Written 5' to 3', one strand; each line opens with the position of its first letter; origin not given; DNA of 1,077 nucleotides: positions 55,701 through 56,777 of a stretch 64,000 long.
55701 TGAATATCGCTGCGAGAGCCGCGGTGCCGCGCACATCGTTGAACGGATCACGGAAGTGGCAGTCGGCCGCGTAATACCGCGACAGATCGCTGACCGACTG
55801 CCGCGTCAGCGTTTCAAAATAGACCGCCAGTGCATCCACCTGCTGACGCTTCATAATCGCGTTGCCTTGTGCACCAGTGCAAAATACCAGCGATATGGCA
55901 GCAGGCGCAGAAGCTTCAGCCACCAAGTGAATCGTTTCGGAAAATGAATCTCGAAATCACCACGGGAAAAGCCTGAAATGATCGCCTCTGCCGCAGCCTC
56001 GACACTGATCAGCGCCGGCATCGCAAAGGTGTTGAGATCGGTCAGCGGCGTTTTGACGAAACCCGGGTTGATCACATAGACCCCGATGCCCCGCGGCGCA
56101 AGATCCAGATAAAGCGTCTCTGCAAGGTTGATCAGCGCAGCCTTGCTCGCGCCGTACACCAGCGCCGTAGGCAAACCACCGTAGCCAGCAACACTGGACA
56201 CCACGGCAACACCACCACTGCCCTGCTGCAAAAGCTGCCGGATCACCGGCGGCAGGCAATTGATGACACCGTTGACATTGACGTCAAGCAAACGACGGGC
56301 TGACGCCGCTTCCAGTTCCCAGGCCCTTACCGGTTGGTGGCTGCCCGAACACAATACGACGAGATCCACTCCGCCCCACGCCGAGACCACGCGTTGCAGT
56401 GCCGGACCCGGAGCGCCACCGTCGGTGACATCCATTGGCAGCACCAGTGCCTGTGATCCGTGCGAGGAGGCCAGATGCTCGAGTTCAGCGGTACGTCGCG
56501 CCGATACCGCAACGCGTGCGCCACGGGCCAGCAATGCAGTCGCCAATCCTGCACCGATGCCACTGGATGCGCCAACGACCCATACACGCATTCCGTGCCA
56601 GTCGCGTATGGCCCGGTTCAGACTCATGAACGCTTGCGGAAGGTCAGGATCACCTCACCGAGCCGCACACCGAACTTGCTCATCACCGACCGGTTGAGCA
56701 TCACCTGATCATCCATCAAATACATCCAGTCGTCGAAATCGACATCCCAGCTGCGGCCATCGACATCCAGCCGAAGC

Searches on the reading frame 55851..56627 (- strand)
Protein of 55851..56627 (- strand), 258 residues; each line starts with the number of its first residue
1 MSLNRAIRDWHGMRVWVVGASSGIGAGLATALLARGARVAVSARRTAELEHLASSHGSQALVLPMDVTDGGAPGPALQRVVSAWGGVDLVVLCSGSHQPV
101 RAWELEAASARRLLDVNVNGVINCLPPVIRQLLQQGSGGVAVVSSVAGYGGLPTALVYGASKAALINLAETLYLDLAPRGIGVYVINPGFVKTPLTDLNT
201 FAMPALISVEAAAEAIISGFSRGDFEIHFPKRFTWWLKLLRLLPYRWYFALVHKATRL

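Call 61: find_encoding_contigs(protein=window:55851-56627:-, flank=10000, max_places=1)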
Protein window:55851-56627:- (258 aa): 16 contigs read that carry it; 1 place shown.
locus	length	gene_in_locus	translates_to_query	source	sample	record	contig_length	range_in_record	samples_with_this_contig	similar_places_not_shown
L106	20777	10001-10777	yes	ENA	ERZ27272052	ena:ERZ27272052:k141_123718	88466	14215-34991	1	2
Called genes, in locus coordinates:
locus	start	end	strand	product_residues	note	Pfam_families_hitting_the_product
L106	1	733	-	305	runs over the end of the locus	PF03405:FA_desaturase_2 (faint)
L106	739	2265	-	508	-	PF04244:DPRP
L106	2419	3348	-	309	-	PF13411:MerR_1, PF02607:B12-binding_2 (weak), PF02310:B12-binding (weak)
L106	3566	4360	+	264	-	PF02649:GCHY-1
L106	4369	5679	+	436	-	PF01266:DAO, PF13450:NAD_binding_8, PF01593:Amino_oxidase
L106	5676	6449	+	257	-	PF07103:DUF1365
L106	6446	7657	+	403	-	PF02353:CMAS, PF13489:Methyltransf_23, PF13847:Methyltransf_31, PF08241:Methyltransf_11, PF08242:Methyltransf_12, PF13649:Methyltransf_25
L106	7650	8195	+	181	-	PF16036:Chalcone_3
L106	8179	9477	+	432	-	PF07690:MFS_1, PF13347:MFS_2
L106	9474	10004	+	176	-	PF12915:DUF3833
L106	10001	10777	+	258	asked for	PF00106:adh_short, PF08659:KR (weak), PF13561:adh_short_C2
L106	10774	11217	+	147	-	PF07366:SnoaL, PF12680:SnoaL_2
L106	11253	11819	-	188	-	PF04972:BON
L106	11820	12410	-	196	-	PF13580:SIS_2, PF01380:SIS (weak)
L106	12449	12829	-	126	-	PF02021:UPF0102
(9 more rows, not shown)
